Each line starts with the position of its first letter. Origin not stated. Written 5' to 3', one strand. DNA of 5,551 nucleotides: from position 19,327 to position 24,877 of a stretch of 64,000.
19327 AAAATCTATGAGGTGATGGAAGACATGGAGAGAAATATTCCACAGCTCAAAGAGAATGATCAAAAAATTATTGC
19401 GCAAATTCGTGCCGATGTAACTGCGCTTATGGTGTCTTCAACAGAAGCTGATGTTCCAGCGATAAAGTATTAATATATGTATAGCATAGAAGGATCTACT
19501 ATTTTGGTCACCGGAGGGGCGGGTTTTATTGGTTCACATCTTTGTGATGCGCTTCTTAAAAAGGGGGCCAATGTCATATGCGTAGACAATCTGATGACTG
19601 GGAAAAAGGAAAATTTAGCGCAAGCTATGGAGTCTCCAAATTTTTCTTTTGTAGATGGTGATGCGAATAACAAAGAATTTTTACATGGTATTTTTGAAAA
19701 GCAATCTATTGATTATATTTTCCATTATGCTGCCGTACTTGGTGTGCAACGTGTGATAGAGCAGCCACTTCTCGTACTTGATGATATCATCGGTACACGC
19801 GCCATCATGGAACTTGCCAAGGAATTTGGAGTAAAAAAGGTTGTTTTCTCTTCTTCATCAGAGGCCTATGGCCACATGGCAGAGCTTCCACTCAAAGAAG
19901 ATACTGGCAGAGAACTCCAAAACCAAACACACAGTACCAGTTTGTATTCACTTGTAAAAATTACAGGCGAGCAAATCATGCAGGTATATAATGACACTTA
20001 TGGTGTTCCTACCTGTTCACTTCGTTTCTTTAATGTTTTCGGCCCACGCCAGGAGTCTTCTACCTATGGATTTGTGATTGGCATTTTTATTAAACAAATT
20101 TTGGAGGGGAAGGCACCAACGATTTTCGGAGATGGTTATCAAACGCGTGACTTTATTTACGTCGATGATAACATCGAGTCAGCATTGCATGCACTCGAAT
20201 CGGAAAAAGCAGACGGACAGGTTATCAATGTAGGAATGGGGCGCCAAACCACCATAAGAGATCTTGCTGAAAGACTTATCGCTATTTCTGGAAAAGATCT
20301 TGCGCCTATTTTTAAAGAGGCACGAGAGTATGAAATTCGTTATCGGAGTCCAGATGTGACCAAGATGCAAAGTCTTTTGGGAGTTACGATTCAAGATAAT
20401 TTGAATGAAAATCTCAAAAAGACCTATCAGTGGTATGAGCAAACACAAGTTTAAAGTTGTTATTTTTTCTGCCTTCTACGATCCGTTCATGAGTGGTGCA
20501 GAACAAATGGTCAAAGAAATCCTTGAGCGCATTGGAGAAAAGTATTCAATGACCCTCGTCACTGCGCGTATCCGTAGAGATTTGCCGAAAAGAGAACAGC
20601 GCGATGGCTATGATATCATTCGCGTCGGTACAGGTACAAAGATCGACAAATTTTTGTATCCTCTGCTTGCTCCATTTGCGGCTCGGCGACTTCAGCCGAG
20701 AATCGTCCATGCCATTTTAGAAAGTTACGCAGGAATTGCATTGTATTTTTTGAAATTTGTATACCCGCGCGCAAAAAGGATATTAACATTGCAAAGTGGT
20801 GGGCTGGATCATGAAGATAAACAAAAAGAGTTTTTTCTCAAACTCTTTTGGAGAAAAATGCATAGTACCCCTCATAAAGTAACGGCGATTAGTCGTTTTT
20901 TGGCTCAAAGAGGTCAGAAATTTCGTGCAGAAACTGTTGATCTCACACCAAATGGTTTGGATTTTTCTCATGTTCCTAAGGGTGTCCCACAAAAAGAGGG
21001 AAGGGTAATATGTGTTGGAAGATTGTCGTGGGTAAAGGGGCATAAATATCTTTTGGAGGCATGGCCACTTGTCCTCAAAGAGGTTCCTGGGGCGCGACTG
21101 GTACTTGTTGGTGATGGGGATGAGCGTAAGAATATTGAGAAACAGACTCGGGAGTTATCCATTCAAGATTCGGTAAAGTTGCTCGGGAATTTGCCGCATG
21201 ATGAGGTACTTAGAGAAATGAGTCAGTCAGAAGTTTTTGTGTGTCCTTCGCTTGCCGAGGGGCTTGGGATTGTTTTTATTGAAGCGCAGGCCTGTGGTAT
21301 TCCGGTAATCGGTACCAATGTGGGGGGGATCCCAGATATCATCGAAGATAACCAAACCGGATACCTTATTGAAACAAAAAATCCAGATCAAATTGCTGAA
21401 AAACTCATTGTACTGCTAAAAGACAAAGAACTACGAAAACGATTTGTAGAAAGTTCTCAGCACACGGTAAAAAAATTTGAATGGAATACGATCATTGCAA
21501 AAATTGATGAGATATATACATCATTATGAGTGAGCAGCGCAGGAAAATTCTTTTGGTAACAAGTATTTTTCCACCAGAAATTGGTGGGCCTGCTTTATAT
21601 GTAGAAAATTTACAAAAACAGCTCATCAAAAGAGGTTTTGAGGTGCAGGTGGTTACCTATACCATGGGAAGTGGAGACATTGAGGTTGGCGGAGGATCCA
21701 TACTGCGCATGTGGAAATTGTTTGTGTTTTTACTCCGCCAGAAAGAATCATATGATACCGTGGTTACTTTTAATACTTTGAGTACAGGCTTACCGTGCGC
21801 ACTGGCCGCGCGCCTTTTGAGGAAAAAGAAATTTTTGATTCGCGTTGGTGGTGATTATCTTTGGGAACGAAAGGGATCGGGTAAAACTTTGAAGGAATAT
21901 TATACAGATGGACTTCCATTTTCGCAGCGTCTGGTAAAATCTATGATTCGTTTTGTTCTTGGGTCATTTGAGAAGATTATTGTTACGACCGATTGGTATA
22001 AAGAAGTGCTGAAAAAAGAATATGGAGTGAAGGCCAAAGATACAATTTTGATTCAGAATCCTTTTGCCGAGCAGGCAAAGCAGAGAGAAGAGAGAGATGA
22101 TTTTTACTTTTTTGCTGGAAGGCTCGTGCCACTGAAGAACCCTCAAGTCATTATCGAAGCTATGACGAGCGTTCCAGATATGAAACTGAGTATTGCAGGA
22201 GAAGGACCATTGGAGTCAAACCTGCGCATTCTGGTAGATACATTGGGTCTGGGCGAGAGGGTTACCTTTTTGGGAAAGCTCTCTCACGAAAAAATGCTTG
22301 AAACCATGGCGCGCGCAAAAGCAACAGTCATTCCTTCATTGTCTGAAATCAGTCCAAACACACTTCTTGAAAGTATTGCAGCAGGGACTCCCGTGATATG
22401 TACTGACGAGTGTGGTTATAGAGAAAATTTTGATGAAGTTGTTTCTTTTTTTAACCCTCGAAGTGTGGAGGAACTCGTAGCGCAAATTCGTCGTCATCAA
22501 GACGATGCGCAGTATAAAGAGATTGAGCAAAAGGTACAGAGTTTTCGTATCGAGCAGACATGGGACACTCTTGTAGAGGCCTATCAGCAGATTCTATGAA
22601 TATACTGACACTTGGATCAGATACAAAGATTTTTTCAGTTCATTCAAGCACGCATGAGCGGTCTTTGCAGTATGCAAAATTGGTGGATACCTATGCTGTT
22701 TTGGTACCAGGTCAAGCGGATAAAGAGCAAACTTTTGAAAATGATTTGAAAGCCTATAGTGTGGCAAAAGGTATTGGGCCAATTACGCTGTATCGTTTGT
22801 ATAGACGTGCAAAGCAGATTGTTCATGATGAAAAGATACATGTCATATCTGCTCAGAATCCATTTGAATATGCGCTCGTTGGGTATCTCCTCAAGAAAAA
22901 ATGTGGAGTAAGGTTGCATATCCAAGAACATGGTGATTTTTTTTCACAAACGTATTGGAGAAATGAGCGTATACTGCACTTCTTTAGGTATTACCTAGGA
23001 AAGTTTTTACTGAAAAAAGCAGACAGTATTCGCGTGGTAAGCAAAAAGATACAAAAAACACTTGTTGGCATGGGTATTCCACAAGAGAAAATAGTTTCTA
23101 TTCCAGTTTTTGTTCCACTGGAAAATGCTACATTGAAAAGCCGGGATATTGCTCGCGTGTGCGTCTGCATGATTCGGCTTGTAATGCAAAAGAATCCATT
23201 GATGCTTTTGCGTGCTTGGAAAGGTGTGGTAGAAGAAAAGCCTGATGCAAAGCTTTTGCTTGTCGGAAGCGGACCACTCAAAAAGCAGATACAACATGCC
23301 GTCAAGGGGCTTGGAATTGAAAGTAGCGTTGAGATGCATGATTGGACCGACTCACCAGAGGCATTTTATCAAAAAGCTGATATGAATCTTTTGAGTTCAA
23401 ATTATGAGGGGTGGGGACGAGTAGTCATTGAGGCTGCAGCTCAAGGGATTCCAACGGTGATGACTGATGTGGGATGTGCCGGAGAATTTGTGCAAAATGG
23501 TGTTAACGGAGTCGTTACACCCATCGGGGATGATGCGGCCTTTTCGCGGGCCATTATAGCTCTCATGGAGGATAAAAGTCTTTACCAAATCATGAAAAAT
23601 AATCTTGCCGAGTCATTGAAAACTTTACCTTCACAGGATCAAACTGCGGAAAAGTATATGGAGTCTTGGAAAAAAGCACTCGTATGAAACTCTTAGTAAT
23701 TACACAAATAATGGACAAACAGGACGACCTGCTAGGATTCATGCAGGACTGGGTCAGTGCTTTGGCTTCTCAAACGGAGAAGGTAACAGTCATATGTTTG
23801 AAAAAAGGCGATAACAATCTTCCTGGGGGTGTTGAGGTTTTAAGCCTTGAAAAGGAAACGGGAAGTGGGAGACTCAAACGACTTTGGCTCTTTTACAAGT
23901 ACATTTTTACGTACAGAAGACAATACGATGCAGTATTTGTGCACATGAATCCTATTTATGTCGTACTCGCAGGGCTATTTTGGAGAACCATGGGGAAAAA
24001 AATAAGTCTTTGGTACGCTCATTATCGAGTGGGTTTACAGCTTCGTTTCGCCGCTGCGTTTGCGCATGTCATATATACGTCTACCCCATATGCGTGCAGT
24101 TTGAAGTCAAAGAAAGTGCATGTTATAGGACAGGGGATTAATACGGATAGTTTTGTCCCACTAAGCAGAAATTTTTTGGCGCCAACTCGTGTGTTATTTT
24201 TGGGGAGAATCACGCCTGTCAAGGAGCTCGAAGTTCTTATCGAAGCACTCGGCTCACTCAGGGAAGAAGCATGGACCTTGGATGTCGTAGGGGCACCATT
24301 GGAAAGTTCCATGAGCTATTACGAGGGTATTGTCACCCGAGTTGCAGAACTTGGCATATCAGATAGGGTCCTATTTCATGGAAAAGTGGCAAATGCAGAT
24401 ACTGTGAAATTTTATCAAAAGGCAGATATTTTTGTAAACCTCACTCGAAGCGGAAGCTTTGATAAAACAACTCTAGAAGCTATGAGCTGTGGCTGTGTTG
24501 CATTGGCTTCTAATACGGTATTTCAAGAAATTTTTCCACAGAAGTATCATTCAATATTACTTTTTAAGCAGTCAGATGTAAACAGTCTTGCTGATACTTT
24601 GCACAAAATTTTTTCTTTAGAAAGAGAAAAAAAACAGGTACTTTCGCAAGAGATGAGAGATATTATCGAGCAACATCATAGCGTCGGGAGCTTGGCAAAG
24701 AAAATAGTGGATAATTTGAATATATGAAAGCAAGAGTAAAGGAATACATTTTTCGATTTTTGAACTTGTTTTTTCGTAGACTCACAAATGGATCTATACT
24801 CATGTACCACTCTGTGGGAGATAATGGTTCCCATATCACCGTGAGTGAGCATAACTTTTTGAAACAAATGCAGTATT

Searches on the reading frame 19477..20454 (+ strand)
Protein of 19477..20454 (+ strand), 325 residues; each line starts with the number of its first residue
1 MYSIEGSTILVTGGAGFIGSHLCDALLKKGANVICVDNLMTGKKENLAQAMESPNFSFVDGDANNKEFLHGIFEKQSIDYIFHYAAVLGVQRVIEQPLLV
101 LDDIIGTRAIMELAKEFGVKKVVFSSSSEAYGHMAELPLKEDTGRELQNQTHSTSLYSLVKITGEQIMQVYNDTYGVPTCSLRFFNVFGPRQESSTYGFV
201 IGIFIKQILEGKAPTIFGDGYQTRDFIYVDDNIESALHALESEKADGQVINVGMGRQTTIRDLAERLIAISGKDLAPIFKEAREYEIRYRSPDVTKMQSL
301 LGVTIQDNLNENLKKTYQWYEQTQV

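Call 79: search_protein_families(library=pfam, proteins=[window:19477-20454:+], max_evalue=0.00001)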
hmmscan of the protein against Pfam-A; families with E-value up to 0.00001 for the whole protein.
window:19477-20454:+ (325 aa): 9 families
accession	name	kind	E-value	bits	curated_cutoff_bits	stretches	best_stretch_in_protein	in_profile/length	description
PF01370.27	Epimerase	-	3.8e-62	210.3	20.9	1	9-253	1-240/240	NAD dependent epimerase/dehydratase family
PF16363.11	GDP_Man_Dehyd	-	2.1e-53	182.4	27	1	10-284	1-279/332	GDP-mannose 4,6 dehydratase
PF02719.21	Polysacc_synt_2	-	2.6e-24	86.4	20.2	2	9-129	1-130/293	Polysaccharide biosynthesis protein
PF01073.25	3Beta_HSD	-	2.9e-22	79.4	22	1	10-233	1-221/280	3-beta hydroxysteroid dehydrogenase/isomerase family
PF07993.18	NAD_binding_4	-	2.7e-14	53.4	20.1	1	11-230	1-252/258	Male sterility protein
PF05368.20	NmrA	-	4.4e-10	40.1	27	1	7-129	3-109/298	NmrA-like family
PF13460.12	NAD_binding_10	-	6.9e-08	33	27.2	1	13-133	1-104/184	NAD(P)H-binding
PF04321.23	RmlD_sub_bind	-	1.1e-06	28.3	27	1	8-189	2-153/287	RmlD substrate binding domain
PF00106.31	adh_short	-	4.1e-06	26.9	26.6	0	8-75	2-70/195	short chain dehydrogenase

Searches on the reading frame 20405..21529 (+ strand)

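Call 79: search_protein_families(library=pfam, proteins=[window:20405-21529:+], max_evalue=0.00001)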
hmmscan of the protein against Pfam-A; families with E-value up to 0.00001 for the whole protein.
window:20405-21529:+ (374 aa): 6 families
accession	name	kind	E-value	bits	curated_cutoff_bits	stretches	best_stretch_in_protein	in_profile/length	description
PF00534.26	Glycos_transf_1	-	3.7e-50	170.3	26.4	1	191-352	8-170/172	Glycosyl transferases group 1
PF13692.12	Glyco_trans_1_4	-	2.8e-41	141.6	27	1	200-340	3-142/142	Glycosyl transferases group 1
PF20706.3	GT4-conflict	-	1.9e-10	40.7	26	1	178-321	175-324/385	Family 4 Glycosyltransferase in conflict systems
PF13439.12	Glyco_transf_4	-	2.8e-08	34.4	28.5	1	30-187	2-168/170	Glycosyltransferase Family 4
PF13524.12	Glyco_trans_1_2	-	9.6e-08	32.5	25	1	224-361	9-136/144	Glycosyl transferase-like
PF13579.12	Glyco_trans_4_4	-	1.4e-06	29.2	29.7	1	31-184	2-158/158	Glycosyl transferase 4-like domain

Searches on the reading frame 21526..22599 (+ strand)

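Call 79: search_protein_families(library=pfam, proteins=[window:21526-22599:+], max_evalue=0.00001)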
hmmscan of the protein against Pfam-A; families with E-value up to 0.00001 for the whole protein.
window:21526-22599:+ (357 aa): 6 families
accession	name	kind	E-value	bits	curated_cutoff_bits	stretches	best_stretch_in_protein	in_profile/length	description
PF00534.26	Glycos_transf_1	-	6.2e-29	101.2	26.4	1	183-328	7-159/172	Glycosyl transferases group 1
PF13692.12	Glyco_trans_1_4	-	2.2e-21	77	27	1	195-324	5-139/142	Glycosyl transferases group 1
PF13439.12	Glyco_transf_4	-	2.4e-10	41.1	28.5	1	19-179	1-165/170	Glycosyltransferase Family 4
PF13524.12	Glyco_trans_1_2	-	3.3e-08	34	25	1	209-347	5-136/144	Glycosyl transferase-like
PF13579.12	Glyco_trans_4_4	-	4.2e-08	34.1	29.7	1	20-178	1-157/158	Glycosyl transferase 4-like domain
PF20706.3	GT4-conflict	-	1.4e-06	28.1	26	1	253-338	271-352/385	Family 4 Glycosyltransferase in conflict systems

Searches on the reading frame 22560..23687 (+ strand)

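Call 79: search_protein_families(library=pfam, proteins=[window:22560-23687:+], max_evalue=0.00001)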
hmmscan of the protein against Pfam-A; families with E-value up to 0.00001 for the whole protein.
window:22560-23687:+ (375 aa): 5 families
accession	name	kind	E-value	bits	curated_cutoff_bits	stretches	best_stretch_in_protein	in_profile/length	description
PF00534.26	Glycos_transf_1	-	1.7e-31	109.5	26.4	1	199-348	16-168/172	Glycosyl transferases group 1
PF13692.12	Glyco_trans_1_4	-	1.7e-29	103.3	27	1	199-338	2-142/142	Glycosyl transferases group 1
PF13439.12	Glyco_transf_4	-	8.8e-13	49.1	28.5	1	69-188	49-169/170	Glycosyltransferase Family 4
PF13579.12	Glyco_trans_4_4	-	5.3e-10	40.3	29.7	1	62-182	39-156/158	Glycosyl transferase 4-like domain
PF20706.3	GT4-conflict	-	2e-06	27.5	26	1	206-371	205-373/385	Family 4 Glycosyltransferase in conflict systems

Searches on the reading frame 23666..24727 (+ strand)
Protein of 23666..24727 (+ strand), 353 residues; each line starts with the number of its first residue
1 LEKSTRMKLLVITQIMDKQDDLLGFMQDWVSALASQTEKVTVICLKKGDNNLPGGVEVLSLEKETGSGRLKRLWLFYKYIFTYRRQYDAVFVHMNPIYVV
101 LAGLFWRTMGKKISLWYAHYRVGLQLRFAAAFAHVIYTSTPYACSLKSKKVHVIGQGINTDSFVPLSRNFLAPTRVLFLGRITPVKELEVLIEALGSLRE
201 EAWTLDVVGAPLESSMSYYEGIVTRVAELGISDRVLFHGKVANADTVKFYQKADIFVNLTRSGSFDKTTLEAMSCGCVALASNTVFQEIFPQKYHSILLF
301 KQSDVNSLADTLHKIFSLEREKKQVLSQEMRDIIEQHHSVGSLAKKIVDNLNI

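Call 79: search_protein_families(library=pfam, proteins=[window:23666-24727:+], max_evalue=0.00001)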
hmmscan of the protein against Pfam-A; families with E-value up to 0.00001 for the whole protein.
window:23666-24727:+ (353 aa): 3 families
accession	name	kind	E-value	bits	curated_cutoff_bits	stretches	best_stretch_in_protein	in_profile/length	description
PF13692.12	Glyco_trans_1_4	-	6.6e-21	75.5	27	1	175-315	3-139/142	Glycosyl transferases group 1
PF00534.26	Glycos_transf_1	-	1.1e-20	74.3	26.4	1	174-328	16-167/172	Glycosyl transferases group 1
PF13524.12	Glyco_trans_1_2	-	2.4e-11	44.2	25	1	201-348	13-143/144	Glycosyl transferase-like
